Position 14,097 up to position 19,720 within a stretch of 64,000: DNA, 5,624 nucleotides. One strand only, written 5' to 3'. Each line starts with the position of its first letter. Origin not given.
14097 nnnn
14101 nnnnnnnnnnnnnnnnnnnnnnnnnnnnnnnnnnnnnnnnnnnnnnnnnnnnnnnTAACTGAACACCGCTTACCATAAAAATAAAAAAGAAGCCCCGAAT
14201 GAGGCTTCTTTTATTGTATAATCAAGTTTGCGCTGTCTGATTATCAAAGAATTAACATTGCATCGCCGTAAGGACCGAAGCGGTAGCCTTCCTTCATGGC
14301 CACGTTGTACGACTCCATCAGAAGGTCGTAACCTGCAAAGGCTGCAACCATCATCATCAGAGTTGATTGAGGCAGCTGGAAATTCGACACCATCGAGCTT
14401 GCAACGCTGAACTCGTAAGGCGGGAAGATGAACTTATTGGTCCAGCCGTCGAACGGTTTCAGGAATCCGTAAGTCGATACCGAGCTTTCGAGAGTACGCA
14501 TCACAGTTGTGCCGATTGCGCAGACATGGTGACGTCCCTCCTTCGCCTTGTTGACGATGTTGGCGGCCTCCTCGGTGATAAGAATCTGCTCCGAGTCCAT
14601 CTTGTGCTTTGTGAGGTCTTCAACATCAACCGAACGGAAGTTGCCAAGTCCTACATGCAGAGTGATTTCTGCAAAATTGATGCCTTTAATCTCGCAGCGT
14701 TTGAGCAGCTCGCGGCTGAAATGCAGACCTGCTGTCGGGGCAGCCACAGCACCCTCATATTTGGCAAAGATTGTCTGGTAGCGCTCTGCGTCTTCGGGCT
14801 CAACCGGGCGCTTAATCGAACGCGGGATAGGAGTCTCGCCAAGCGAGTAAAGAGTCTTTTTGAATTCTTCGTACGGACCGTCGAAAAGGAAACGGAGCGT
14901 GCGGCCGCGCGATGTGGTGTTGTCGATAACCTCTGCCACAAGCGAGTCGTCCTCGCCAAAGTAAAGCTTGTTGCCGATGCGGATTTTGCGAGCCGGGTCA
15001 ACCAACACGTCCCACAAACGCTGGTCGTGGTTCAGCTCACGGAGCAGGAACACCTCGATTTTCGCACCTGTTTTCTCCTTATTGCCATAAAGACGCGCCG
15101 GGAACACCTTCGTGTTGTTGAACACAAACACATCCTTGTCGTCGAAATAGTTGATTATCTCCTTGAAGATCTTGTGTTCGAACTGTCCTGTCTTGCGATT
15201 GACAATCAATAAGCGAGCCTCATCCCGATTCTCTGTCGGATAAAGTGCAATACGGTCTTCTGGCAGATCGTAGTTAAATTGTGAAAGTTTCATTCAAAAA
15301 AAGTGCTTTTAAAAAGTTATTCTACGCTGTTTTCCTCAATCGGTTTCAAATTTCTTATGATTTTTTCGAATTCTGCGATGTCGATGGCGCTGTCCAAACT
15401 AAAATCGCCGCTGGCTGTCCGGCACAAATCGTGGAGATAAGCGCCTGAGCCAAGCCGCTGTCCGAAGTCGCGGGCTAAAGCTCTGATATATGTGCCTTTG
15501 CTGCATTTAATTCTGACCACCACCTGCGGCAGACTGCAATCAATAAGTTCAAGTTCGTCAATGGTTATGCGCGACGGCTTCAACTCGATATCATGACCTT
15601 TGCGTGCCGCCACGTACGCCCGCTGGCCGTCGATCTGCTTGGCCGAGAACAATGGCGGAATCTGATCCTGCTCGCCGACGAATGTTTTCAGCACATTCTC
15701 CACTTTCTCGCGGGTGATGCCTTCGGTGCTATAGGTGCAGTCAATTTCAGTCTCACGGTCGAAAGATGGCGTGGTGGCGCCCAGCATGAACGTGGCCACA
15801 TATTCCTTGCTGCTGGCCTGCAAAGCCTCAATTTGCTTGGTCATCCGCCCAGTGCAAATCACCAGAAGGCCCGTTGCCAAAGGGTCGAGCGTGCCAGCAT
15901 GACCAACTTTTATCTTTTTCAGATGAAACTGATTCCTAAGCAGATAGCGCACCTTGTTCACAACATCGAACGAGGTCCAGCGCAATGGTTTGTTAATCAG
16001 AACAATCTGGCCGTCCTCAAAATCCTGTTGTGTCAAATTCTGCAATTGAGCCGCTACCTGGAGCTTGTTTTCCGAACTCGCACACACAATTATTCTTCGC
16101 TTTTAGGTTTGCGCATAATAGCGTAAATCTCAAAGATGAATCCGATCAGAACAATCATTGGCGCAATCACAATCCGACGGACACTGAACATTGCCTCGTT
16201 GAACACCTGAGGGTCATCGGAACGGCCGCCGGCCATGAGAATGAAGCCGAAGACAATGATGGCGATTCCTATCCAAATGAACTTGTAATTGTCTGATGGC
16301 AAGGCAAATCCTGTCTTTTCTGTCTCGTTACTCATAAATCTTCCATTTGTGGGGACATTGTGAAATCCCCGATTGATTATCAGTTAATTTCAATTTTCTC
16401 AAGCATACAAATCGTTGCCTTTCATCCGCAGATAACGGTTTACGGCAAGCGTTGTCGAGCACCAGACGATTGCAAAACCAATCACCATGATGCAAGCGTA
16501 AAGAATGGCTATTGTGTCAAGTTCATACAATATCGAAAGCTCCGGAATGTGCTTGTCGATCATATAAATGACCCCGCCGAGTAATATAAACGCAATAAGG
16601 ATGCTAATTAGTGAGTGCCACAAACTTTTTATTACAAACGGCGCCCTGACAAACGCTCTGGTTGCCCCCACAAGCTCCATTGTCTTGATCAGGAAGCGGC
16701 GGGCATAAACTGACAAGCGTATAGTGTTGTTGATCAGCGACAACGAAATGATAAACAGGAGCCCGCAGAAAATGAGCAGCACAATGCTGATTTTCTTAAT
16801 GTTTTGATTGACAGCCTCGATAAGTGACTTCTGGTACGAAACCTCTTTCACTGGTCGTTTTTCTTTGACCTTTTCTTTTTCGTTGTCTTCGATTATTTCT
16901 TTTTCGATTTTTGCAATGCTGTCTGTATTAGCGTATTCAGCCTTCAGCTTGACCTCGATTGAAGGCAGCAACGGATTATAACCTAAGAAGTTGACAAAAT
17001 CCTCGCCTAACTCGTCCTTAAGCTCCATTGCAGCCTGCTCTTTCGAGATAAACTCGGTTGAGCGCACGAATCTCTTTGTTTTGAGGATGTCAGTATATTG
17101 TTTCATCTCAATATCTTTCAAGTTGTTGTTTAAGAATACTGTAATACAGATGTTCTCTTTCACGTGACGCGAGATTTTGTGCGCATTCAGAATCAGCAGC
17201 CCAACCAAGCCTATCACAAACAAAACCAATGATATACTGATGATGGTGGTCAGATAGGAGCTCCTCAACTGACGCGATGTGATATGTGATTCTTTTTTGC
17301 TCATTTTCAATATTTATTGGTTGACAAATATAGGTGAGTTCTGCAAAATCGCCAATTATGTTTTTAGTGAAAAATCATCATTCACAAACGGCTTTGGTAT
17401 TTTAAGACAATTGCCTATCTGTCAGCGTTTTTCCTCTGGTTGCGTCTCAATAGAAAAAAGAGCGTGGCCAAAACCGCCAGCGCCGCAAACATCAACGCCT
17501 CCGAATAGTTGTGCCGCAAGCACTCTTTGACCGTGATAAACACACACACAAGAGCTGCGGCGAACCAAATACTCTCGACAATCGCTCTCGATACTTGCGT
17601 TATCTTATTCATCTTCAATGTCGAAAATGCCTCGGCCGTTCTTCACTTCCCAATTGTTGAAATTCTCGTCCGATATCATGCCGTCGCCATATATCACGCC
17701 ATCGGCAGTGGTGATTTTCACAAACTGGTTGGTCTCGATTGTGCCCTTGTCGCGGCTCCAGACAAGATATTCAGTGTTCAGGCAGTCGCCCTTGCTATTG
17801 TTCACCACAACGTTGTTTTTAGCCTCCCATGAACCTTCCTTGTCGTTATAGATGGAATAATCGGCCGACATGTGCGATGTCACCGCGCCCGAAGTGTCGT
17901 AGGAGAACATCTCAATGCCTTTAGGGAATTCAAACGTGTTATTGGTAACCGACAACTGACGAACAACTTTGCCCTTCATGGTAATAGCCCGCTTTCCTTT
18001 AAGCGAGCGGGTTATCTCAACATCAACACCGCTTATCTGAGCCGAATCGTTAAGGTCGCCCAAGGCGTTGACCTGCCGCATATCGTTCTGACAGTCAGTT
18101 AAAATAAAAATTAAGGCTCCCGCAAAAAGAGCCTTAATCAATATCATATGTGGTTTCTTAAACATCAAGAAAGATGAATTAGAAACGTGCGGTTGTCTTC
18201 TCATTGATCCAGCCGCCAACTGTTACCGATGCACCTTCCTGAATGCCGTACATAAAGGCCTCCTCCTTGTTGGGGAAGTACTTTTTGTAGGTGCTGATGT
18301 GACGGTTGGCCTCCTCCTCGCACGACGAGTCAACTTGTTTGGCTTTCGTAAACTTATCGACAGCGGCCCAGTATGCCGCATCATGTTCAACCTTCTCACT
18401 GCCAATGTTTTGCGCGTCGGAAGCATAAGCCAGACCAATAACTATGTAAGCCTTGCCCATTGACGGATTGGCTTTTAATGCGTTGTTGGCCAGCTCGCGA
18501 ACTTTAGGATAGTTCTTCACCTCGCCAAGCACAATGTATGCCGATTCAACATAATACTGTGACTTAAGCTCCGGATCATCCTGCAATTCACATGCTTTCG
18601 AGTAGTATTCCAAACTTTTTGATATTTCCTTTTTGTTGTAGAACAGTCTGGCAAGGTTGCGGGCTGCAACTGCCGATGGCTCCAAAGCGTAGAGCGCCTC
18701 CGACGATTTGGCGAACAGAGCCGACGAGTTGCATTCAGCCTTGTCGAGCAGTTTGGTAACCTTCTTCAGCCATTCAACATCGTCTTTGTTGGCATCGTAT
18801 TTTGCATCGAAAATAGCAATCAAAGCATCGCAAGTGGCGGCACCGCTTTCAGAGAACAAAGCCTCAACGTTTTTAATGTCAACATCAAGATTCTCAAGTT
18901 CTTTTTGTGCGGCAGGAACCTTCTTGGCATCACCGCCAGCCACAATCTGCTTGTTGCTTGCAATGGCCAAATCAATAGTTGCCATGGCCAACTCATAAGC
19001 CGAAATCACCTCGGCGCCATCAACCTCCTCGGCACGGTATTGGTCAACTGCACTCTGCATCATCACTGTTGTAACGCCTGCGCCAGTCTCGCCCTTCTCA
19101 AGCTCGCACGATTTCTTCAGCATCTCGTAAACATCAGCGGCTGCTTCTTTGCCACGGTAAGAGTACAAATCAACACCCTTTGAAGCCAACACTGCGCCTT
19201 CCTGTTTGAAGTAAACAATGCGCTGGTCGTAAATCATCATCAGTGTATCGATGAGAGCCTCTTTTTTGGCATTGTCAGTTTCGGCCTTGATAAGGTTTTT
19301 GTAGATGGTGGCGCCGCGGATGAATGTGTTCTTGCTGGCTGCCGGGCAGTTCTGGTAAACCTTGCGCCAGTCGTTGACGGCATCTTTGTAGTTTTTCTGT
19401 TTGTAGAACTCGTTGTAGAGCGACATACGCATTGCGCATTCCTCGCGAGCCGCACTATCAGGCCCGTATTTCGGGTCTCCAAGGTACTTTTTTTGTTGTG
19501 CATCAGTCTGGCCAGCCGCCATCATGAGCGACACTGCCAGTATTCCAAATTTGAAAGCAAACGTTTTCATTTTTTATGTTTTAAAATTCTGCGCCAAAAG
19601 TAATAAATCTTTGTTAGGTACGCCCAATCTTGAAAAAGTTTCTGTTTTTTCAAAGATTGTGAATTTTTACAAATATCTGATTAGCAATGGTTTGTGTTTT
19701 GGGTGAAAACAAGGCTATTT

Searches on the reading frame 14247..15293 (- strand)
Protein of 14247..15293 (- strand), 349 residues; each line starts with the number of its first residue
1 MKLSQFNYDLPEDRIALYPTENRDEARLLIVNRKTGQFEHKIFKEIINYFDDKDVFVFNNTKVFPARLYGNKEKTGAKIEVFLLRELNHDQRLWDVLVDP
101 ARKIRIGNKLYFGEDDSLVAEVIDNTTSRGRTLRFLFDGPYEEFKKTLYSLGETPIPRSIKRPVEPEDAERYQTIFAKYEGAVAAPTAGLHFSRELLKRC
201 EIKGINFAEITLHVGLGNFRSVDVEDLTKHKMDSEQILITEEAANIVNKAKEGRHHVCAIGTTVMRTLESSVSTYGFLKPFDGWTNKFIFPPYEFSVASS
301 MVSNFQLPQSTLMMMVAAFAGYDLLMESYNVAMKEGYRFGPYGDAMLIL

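Call 47: search_protein_families(library=pfam, proteins=[window:14247-15293:-], max_evalue=0.001)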
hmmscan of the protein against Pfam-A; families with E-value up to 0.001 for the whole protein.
window:14247-15293:- (349 aa): 1 family
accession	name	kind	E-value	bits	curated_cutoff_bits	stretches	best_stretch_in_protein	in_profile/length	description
PF02547.20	Queuosine_synth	-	3.5e-129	431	25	1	3-348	1-322/322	Queuosine biosynthesis protein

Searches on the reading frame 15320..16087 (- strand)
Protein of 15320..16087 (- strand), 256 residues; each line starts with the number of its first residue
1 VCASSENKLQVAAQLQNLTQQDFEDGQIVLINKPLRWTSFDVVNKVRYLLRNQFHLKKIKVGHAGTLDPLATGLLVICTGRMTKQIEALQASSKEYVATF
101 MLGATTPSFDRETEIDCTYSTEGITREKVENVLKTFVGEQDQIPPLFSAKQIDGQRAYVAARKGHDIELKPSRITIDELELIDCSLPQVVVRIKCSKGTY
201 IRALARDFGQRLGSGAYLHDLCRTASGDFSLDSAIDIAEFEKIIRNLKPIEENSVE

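Call 47: search_protein_families(library=pfam, proteins=[window:15320-16087:-], max_evalue=0.001)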
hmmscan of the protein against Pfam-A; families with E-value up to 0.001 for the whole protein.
window:15320-16087:- (256 aa): 2 families
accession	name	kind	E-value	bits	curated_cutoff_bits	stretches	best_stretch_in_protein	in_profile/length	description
PF01509.24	TruB_N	-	4.7e-51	173.5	27.3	1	56-201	4-149/149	TruB family pseudouridylate synthase (N terminal domain)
PF16198.10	TruB_C_2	-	3.4e-06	27.5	29.3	1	202-243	1-42/66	tRNA pseudouridylate synthase B C-terminal domain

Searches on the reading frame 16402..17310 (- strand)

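Call 47: search_protein_families(library=pfam, proteins=[window:16402-17310:-], max_evalue=0.001)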
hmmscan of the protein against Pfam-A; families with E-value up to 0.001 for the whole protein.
window:16402-17310:- (303 aa): 2 families
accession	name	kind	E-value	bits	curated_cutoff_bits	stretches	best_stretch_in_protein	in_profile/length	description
PF18075.7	FtsX_ECD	-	4.4e-14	53.3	23.5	1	56-139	3-87/96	FtsX extracellular domain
PF02687.27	FtsX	-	2.1e-13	50.8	25.5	1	180-296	2-118/120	FtsX-like permease C-terminal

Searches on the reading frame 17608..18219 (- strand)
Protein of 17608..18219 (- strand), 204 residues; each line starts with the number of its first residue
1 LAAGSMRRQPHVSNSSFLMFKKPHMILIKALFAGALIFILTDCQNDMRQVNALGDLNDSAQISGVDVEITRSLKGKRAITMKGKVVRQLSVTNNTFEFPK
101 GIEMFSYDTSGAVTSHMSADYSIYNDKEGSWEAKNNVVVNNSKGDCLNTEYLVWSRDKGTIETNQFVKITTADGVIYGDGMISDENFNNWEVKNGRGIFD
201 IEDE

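Call 47: search_protein_families(library=pfam, proteins=[window:17608-18219:-], max_evalue=0.001)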
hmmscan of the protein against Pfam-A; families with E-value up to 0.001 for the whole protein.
window:17608-18219:- (204 aa): 1 family
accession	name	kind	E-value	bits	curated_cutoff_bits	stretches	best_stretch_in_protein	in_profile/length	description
PF06835.18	LptC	-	1.1e-07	32.1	21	1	50-191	22-165/175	Lipopolysaccharide-assembly, LptC-related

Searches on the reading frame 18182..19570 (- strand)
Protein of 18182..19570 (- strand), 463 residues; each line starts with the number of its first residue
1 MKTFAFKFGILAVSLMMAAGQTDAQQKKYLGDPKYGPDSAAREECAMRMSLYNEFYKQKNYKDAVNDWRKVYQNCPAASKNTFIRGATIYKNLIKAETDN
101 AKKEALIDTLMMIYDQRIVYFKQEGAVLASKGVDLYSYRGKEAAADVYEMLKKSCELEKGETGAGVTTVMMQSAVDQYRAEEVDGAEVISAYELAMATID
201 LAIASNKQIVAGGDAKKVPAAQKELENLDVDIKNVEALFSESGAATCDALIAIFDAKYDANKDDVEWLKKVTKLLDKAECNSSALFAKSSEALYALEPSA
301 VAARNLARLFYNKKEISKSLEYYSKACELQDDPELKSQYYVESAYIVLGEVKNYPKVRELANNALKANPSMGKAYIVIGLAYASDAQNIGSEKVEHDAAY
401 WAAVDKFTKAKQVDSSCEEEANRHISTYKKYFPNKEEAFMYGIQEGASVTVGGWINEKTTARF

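Call 47: search_protein_families(library=pfam, proteins=[window:18182-19570:-], max_evalue=0.001)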
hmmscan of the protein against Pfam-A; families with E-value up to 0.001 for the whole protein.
window:18182-19570:- (463 aa): 2 families
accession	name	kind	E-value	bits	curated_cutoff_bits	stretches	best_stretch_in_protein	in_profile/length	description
PF07719.23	TPR_2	-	1e-06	28.9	27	0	302-331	3-32/34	Tetratricopeptide repeat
PF00515.34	TPR_1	-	4.4e-05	23.6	27.8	0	305-330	6-31/34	Tetratricopeptide repeat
